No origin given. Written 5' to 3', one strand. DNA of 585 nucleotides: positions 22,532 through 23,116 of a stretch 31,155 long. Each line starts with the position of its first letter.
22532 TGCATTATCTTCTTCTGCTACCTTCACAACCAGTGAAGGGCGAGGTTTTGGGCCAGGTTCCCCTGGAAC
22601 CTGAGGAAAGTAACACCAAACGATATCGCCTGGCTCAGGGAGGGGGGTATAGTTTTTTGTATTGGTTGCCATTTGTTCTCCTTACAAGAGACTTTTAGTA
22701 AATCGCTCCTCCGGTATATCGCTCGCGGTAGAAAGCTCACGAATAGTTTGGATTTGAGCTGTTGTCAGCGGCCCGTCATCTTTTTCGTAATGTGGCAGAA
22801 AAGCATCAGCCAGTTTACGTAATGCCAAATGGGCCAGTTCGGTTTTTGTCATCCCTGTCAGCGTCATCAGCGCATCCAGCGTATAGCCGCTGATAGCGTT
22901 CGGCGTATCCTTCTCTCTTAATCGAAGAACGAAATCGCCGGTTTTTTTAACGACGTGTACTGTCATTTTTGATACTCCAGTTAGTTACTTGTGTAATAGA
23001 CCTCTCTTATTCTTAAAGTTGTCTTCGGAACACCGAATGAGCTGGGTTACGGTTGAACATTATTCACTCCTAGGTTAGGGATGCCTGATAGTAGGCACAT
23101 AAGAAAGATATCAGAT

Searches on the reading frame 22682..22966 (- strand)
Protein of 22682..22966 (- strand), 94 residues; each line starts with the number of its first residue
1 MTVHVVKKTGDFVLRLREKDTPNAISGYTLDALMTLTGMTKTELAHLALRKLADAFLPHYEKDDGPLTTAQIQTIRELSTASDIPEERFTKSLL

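Call 19: search_protein_families(library=pfam, proteins=[window:22682-22966:-], max_evalue=0.1)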
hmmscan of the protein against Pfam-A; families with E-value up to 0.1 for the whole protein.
window:22682-22966:- (94 aa): 1 family
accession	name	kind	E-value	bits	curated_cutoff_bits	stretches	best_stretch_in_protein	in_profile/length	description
PF25426.1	AAA_lid_BCS1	-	0.054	13.9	27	1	49-73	17-41/60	Mitochondrial chaperone BCS1-like, ATPase lid domain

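Call 20: search_protein_families(library=ncbifam, proteins=[window:22682-22966:-], max_evalue=0.1)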
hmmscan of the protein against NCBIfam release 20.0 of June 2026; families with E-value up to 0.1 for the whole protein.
window:22682-22966:- (94 aa): 0 families

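Call 21: find_related_loci(query=window:22682-22966:-, collection=genome_contigs, flank=4000)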
Query window:22682-22966:- (94 aa) in genome_contigs; peptide patterns used: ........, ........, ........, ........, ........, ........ (x = any residue, [..] = any of these).
119 stretches matched a pattern; 4 encode a relative of the query (tblastn E <= 1e-3); 4 distinct loci.
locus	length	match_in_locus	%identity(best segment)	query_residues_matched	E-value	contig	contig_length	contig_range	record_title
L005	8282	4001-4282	78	1-94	9e-47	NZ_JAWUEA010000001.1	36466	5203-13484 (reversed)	Rouxiella sp. T17 T17_001_1, whole genome shotgun sequence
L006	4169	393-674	60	1-94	5e-36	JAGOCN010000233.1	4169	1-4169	MAG: Giesbergeria sp. isolate Go_SlPrim_bin_181 Go_SlPrim_40909_length_4169_cov_2.833498, whole genome shotgun sequence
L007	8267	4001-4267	54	6-94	2e-30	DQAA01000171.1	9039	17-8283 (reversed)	MAG TPA_asm: Pseudomonas sp. isolate UBA11273 contig_4177, whole genome shotgun sequence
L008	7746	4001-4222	39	4-77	4e-15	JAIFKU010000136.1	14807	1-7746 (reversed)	MAG: Accumulibacter sp. isolate bin_122 scaffold_8037, whole genome shotgun sequence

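Call 29: find_homologous_proteins(query=window:22682-22966:-)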
Query window:22682-22966:- (94 aa): 23 proteins with E <= 0.001 among 24 candidates.
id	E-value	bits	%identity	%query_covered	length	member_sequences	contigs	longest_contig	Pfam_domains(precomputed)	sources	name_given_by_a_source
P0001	2.3e-51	189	96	100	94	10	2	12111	-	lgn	-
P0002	4.1e-50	185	94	100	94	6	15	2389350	-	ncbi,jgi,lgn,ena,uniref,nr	ncbi:hypothetical protein ACR2RQ_000048 [Cronobacter dublinensis]|uniref:hypothetical protein n=1 Ta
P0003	1.1e-47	177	88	100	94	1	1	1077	-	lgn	-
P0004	3.2e-46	173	88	100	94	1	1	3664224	-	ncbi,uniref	ncbi:hypothetical protein [Edwardsiella tarda]|uniref:hypothetical protein n=1 Tax=Edwardsiella tard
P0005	8.6e-46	171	89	100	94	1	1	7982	-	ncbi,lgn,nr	ncbi:TPA: hypothetical protein L7507_005242 [Klebsiella pneumoniae]|nr:hypothetical protein [Klebsie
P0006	2.2e-45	170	88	100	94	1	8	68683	-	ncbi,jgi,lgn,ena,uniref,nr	ncbi:hypothetical protein N5E15_13420 [Pantoea stewartii]|uniref:hypothetical protein n=1 Tax=Pantoe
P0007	3.2e-45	169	88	100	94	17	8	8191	-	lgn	-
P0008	6.3e-45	168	88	100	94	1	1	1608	-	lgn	-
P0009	1.1e-44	168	87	100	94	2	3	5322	-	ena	-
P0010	1.5e-44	167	87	100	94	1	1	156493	-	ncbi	ncbi:hypothetical protein ACYDMD_20015 [Pantoea agglomerans]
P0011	3.0e-44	166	87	100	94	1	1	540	-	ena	-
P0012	6.6e-44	165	86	100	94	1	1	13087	-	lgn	-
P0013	2.3e-43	163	84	100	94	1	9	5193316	-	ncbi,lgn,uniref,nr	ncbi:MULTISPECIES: hypothetical protein [Serratia]|uniref:hypothetical protein n=1 Tax=Serratia TaxI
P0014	4.8e-43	162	86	100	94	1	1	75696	-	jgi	jgi:hypothetical protein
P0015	1.2e-42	161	85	100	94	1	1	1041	-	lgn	-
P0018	1.4e-40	155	82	100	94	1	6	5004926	-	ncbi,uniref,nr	ncbi:hypothetical protein WCU81_01995 [Pectobacterium atrosepticum]|uniref:hypothetical protein n=1 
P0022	1.1e-27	113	61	100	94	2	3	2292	-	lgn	-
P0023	4.0e-27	112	60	100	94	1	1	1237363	-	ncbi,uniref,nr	ncbi:hypothetical protein [Pseudomonas schmalbachii]|uniref:Uncharacterized protein n=1 Tax=Pseudomo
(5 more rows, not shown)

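Call 31: find_encoding_contigs(protein=P0002, flank=4000, max_places=4)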
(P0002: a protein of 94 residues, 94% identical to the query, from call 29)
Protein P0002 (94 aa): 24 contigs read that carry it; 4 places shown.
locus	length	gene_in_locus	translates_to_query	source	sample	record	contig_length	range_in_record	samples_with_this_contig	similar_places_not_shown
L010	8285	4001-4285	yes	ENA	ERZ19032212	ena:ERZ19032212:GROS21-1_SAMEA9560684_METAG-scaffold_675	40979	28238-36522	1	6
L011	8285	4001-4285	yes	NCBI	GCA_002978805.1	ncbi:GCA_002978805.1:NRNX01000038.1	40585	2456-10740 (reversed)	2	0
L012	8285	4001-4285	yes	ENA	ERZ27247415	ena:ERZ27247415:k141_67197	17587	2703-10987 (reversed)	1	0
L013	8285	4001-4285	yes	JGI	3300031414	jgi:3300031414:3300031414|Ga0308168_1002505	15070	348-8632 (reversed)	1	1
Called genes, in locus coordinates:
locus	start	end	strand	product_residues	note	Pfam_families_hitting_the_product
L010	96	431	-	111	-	-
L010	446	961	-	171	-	PF04985:Phage_tube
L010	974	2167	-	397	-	PF22671:Gp18_domIII_N, PF04984:Phage_sheath_1, PF17482:Phage_sheath_1C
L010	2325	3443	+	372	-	PF05954:Phage_GPD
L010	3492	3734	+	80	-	PF04606:Ogr_Delta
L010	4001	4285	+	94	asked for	-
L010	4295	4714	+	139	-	PF02452:PemK_toxin (weak)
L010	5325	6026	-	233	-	-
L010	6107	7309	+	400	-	PF13356:Arm-DNA-bind_3, PF00589:Phage_integrase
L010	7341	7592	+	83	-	PF08271:Zn_Ribbon_TF (faint)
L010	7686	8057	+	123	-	-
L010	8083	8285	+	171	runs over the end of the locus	-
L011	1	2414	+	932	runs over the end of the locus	-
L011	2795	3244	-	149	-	PF04860:Phage_portal (weak)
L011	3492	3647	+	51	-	PF04606:Ogr_Delta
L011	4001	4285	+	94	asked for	-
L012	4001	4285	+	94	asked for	-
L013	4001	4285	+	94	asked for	-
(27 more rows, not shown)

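Call 32: find_encoding_contigs(protein=P0004, flank=4000, max_places=2)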
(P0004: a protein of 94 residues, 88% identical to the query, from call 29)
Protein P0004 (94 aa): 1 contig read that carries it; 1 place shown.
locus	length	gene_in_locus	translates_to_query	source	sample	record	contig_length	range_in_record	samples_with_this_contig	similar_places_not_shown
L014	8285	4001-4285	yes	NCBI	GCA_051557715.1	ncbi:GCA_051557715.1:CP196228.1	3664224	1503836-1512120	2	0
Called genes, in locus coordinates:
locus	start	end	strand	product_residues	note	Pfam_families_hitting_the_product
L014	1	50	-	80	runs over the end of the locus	PF24732:ParE_like (weak)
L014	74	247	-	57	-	-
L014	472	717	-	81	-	-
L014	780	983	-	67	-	-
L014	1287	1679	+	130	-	PF13560:HTH_31 (weak), PF01381:HTH_3 (weak)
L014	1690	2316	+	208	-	PF27202:Flk_N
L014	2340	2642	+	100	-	PF26332:DUF8087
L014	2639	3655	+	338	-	PF24624:Int_N, PF00589:Phage_integrase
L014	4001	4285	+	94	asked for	-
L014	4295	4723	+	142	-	-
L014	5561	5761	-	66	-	-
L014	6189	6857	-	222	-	-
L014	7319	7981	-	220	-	PF00923:TAL_FSA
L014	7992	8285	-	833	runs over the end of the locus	PF00381:PTS-HPr, PF05524:PEP-utilisers_N, PF00391:PEP-utilizers, PF02896:PEP-utilizers_C, PF00359:PTS_EIIA_2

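Call 33: find_encoding_contigs(protein=P0013, flank=4000, max_places=3)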
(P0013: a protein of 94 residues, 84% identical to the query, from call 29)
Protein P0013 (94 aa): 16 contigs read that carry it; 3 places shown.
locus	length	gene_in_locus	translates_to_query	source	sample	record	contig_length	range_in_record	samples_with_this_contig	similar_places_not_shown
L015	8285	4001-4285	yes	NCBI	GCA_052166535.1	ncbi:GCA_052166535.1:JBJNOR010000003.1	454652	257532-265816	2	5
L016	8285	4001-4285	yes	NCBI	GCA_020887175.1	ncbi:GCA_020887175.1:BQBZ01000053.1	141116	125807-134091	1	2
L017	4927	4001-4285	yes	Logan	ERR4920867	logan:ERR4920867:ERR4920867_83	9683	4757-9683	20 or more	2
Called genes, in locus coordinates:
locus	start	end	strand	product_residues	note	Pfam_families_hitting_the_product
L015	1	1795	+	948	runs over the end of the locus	PF10145:PhageMin_Tail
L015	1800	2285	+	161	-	PF06995:Phage_P2_GpU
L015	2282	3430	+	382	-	PF05954:Phage_GPD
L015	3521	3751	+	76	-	PF04606:Ogr_Delta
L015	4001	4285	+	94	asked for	-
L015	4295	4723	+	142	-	-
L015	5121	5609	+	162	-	PF03167:UDG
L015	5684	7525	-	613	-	PF03979:Sigma70_r1_1, PF00140:Sigma70_r1_2, PF04546:Sigma70_ner, PF04542:Sigma70_r2, PF04539:Sigma70_r3, PF04545:Sigma70_r4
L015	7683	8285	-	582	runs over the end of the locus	PF01807:Zn_ribbon_DnaG, PF08275:DNAG_N, PF01751:Toprim, PF13155:Toprim_2, PF13362:Toprim_3 (weak), PF13662:Toprim_4, PF10410:DnaB_bind, PF08278:DnaG_DnaB_bind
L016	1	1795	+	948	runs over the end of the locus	PF10145:PhageMin_Tail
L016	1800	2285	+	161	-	PF06995:Phage_P2_GpU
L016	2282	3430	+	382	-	PF05954:Phage_GPD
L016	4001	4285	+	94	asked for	-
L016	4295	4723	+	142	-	-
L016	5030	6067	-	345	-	PF24624:Int_N, PF00589:Phage_integrase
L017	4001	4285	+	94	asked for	-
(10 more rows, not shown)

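Call 34: find_encoding_contigs(protein=P0023, flank=4000, max_places=2)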
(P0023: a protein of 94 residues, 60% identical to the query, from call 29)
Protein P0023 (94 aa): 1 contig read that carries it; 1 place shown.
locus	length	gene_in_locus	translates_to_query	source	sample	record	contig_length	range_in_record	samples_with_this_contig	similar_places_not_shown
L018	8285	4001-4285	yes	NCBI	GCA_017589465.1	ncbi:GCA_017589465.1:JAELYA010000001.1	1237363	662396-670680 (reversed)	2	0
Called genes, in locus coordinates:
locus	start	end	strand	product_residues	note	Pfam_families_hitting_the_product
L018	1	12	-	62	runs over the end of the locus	PF03869:Arc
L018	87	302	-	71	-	-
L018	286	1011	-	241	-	PF00929:RNase_T (weak)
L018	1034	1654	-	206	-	PF11363:DUF3164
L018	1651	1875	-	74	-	-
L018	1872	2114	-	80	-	-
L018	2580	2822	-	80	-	-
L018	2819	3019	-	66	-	PF02599:CsrA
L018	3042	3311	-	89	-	-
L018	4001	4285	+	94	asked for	-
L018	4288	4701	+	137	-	-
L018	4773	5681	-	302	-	-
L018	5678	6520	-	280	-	-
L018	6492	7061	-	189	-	PF13560:HTH_31, PF01381:HTH_3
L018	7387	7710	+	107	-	PF05269:Phage_CII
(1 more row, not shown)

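Call 37: search_protein_families(library=padloc, proteins=[window:22682-22966:-], max_evalue=0.1)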
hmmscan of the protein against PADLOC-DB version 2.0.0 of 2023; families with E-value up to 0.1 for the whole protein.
window:22682-22966:- (94 aa): 1 family
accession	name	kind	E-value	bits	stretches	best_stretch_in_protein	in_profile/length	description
PDLC03453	REase_II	-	0.0073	13.7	1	4-47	211-254/313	Type II restriction enzyme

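Call 38: search_protein_families(library=phrogs, proteins=[window:22682-22966:-], max_evalue=0.1)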
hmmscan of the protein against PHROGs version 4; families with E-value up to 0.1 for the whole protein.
window:22682-22966:- (94 aa): 0 families

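Call 41: search_solved_structures(query=A1, max_evalue=10, show_alignments=2)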
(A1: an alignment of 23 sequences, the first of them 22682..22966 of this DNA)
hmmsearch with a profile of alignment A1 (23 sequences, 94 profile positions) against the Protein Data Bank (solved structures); distinct sequences matched with E-value up to 10: 2.
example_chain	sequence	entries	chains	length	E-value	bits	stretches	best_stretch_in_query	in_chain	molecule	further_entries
6o0p_A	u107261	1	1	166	0.39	14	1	40-67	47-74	Apoptosis regulator Bcl-2,Bcl-2-like protein 1,Apoptosis regulator Bcl-2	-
5fcg_A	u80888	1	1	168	0.87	12.9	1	40-67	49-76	Apoptosis regulator Bcl-2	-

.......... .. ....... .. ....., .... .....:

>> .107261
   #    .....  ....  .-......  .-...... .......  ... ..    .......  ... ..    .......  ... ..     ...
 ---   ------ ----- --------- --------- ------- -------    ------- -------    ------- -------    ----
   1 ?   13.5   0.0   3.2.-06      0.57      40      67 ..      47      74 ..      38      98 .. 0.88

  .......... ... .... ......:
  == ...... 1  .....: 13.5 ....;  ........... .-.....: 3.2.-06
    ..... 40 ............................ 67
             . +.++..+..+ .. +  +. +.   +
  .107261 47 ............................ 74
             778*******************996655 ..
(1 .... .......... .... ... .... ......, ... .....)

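Call 47: find_encoding_contigs(protein=P0018, flank=4000, max_places=2)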
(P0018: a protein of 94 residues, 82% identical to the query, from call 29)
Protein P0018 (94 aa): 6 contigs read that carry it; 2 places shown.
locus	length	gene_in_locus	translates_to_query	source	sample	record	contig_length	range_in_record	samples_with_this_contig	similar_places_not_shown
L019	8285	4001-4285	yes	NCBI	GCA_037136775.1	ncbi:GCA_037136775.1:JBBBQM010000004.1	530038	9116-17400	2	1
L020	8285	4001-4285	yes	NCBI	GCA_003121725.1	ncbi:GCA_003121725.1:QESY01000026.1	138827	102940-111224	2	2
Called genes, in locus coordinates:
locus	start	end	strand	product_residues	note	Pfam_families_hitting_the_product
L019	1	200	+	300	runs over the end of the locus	PF02086:MethyltransfD12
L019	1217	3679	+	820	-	PF23343:REP_ORF2-G2P (faint), PF05840:Phage_GPA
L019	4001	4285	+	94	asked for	-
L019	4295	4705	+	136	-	PF02452:PemK_toxin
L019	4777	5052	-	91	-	PF04606:Ogr_Delta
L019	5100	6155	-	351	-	PF04860:Phage_portal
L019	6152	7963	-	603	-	PF06056:Terminase_5, PF03237:Terminase_6N, PF17289:Terminase_6C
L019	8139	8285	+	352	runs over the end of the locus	PF05929:Phage_GPO_N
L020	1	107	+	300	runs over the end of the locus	PF02086:MethyltransfD12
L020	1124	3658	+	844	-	PF23343:REP_ORF2-G2P (faint), PF05840:Phage_GPA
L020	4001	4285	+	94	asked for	-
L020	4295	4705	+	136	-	PF02452:PemK_toxin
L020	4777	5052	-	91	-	PF04606:Ogr_Delta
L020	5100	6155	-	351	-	PF04860:Phage_portal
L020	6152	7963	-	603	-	PF06056:Terminase_5, PF03237:Terminase_6N, PF17289:Terminase_6C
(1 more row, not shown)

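Call 48: find_encoding_contigs(protein=P0006, flank=4000, max_places=2)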
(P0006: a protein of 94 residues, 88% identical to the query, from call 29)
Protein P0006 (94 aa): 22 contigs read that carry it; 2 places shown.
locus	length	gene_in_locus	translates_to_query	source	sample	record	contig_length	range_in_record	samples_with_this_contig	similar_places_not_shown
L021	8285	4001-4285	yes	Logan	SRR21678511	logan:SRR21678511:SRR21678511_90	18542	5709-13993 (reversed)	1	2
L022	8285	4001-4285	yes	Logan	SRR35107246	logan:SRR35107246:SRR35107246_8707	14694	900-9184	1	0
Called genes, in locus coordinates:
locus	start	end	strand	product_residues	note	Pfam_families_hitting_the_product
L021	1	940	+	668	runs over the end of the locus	PF00528:BPD_transp_1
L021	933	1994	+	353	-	PF00005:ABC_tran, PF13304:AAA_21 (weak)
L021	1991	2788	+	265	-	PF00459:Inositol_P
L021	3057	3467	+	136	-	PF00903:Glyoxalase, PF22677:Ble-like_N (weak), PF13669:Glyoxalase_4 (weak)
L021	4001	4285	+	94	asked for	-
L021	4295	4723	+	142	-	-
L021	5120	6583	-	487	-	PF00392:GntR, PF00155:Aminotran_1_2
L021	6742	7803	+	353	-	PF01636:APH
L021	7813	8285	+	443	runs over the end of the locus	PF00202:Aminotran_3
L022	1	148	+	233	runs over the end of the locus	PF02798:GST_N (weak), PF13409:GST_N_2, PF13417:GST_N_3, PF13410:GST_C_2 (weak)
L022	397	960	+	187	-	PF00440:TetR_N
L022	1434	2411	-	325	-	PF00126:HTH_1, PF03466:LysR_substrate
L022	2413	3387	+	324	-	PF00795:CN_hydrolase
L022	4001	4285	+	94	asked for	-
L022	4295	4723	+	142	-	-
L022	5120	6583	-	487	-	PF00392:GntR, PF00155:Aminotran_1_2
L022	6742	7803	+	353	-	PF01636:APH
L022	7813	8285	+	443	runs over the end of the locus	PF00202:Aminotran_3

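Call 49: find_encoding_contigs(protein=P0022, flank=4000, max_places=2)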
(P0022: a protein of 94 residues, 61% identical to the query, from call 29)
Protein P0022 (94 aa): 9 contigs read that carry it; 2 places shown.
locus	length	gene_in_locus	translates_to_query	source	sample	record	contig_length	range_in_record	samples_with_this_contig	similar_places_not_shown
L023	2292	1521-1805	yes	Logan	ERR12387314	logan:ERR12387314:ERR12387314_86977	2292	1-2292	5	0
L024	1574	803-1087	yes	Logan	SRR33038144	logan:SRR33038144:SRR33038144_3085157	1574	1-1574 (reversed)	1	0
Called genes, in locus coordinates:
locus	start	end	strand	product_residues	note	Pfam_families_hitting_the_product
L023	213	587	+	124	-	-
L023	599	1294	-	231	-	-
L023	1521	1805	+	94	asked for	-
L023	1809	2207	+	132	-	PF02452:PemK_toxin (weak)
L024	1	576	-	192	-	?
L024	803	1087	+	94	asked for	-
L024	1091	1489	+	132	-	PF02452:PemK_toxin (weak)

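Call 51: predict_structure(alignment_id=A1)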
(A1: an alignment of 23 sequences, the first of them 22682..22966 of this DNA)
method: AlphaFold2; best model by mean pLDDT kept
length: 94 residues; sequences in the alignment: 23
mean_pLDDT: 52.6   pTM: 0.27
mean pLDDT of the five models: 52.6, 51.1, 45.4, 45.1, 43.7
residues with pLDDT >= 90: 0; 70-90: 2; 50-70: 50; < 50: 42
segments of 3 or more residues with pLDDT < 50: 1-24, 57-64, 88-94
pLDDT, mean of each block of 10 residues (from residue 1): 36 38 53 67 65 55 53 59 50 45
secondary structure, 60 per line:
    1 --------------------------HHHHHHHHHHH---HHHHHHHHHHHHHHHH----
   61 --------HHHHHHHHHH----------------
elements in order: H27-37 H41-56 H69-78

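Call 52: search_protein_representatives(alignment_id=A1)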
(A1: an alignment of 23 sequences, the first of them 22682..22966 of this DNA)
Query: 23 sequences, 94 profile positions. Proteins with E-value up to 0.001 (for the whole library): 278; up to 1e-10: 64; up to 1e-30: 1. The best 150 are listed.
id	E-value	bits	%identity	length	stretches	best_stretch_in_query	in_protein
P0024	1.3e-37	143.8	-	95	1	1-94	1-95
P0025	3.2e-28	113.7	-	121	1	5-94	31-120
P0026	6.9e-28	112.7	-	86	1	11-94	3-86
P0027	5.4e-25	103.4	-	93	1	1-91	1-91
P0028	1.9e-23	98.4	-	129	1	8-94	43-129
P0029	1.4e-21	92.4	-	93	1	9-94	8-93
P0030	2.2e-20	88.6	-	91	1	4-90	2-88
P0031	2.6e-20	88.4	-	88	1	10-90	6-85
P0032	8.5e-20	86.7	-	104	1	7-89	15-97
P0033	3.8e-18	81.4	-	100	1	10-84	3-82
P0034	2.0e-15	72.7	-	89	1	11-94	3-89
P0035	3.1e-15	72.1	-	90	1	7-80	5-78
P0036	9.0e-15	70.6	-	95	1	11-79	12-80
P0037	1.1e-14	70.3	-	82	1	10-76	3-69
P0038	1.5e-14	69.9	-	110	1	9-88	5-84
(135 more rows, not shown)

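Call 54: search_protein_families(library=pfam, alignment_id=A2, max_evalue=0.05)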
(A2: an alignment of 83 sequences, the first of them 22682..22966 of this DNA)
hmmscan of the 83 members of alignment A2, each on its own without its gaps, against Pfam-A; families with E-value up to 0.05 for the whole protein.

A. member 1, window:22682-22966:- (94 aa): 0 families

B. families by the number of members that match (of 83 scanned): 23 families
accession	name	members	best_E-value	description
PF07704.17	PSK_trans_fac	4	0.0066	Rv0623-like transcription factor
PF13404.12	HTH_AsnC-type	3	0.0039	AsnC-type helix-turn-helix domain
PF21476.4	PF0610-like_N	2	0.0046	PF0610-like, N-terminal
PF23216.1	WH_CYT4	2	0.0067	Mitochondrial protein cyt-4, winged helix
PF01726.22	LexA_DNA_bind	2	0.046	LexA DNA binding domain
PF04967.18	HTH_10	1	0.0019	HTH DNA binding domain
PF00046.35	Homeodomain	1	0.004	Homeodomain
PF03084.19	Sigma_1_2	1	0.0055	Reoviral Sigma1/Sigma2 family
PF13463.12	HTH_27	1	0.0064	Winged helix DNA-binding domain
PF00249.37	Myb_DNA-binding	1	0.0094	Myb-like DNA-binding domain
PF25426.1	AAA_lid_BCS1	1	0.015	Mitochondrial chaperone BCS1-like, ATPase lid domain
PF08279.18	HTH_11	1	0.017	HTH domain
PF24367.1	DUF7523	1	0.019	Family of unknown function (DUF7523)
PF21116.3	EF-hand_Zip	1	0.02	Zip protein EF-hand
PF07542.16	ATP12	1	0.029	ATP12 chaperone protein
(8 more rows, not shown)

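Call 55: search_solved_structures(query=A2, max_evalue=10, show_alignments=3)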
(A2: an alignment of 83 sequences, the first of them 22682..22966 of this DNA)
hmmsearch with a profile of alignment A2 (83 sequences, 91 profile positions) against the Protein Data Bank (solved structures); distinct sequences matched with E-value up to 10: 13.
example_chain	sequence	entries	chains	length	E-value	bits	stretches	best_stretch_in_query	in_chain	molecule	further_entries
6o0p_A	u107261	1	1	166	0.14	15.2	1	37-67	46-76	Apoptosis regulator Bcl-2,Bcl-2-like protein 1,Apoptosis regulator Bcl-2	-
5fcg_A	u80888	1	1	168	0.14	15.2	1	37-66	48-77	Apoptosis regulator Bcl-2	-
8i9j_B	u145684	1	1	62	0.42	13.8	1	21-64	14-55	RNA-binding protein E3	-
1g5m_A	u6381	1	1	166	0.42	13.8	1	37-66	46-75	PROTEIN (APOPTOSIS REGULATOR BCL-2 WITH PUTATIVE FLEXIBLE LOOP REPLACED WITH A PORTION OF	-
4aq3_A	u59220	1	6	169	0.43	13.7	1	37-66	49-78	APOPTOSIS REGULATOR BCL-2, BCL-2-LIKE PROTEIN 1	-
9lp4_A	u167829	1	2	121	0.54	13.4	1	21-82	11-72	Zinc finger MYND domain-containing protein 11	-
9vc7_A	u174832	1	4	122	0.55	13.4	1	21-82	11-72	Zinc finger MYND domain-containing protein 11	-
5hda_A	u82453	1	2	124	0.56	13.3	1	21-82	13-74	Zinc finger MYND domain-containing protein 11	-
1oyi_A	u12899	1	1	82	0.69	13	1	21-64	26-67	double-stranded RNA-binding protein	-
8hoh_A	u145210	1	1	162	0.81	12.8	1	37-67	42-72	Apoptosis regulator Bcl-2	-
6o0l_A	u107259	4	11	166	0.84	12.8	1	37-67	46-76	Apoptosis regulator Bcl-2,Bcl-2-like protein 1,Apoptosis regulator Bcl-2 | Apoptosis regulator Bcl-2 | Apoptosis regulator Bcl-2,Bcl-2-like protein 1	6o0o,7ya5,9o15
5vax_A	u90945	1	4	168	1.5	11.9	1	37-67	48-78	Apoptosis regulator Bcl-2 -- Bcl-2-like protein 1 Chimera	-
6h6y_E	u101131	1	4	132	1.9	11.6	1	21-52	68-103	Nanobody (VHH) Nano-7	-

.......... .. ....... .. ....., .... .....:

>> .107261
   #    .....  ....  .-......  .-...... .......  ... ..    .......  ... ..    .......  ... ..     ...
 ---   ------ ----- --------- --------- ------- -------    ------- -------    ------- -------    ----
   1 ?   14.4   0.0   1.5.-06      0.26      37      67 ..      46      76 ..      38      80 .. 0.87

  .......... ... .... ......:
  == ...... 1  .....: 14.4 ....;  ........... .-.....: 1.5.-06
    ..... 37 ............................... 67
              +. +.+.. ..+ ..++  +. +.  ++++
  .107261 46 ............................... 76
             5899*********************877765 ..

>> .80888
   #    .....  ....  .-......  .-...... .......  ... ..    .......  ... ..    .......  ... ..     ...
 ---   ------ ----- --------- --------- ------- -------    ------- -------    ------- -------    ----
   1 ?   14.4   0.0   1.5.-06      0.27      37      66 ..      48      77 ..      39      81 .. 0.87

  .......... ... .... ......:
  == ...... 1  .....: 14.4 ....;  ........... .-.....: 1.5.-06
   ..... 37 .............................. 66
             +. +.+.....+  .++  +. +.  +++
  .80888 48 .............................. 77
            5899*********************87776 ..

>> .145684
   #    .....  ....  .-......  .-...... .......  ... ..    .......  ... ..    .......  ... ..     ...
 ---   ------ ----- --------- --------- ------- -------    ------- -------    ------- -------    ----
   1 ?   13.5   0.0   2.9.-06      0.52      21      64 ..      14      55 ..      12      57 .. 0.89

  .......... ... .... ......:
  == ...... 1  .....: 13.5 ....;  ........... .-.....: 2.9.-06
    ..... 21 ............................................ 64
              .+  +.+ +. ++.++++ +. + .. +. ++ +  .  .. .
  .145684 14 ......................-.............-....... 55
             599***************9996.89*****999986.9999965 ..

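Call 60: predict_structure(alignment_id=A2)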
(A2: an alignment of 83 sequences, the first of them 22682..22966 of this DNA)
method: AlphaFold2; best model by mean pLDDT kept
length: 94 residues; sequences in the alignment: 83
mean_pLDDT: 81.8   pTM: 0.50
mean pLDDT of the five models: 81.8, 81.0, 80.4, 78.1, 78.0
residues with pLDDT >= 90: 40; 70-90: 33; 50-70: 17; < 50: 4
segments of 3 or more residues with pLDDT < 50: 1-4
pLDDT, mean of each block of 10 residues (from residue 1): 57 90 94 97 94 86 73 81 70 64
secondary structure, 60 per line:
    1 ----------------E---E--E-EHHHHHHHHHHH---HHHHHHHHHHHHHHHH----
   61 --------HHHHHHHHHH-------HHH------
elements in order: H27-37 H41-56 H69-78
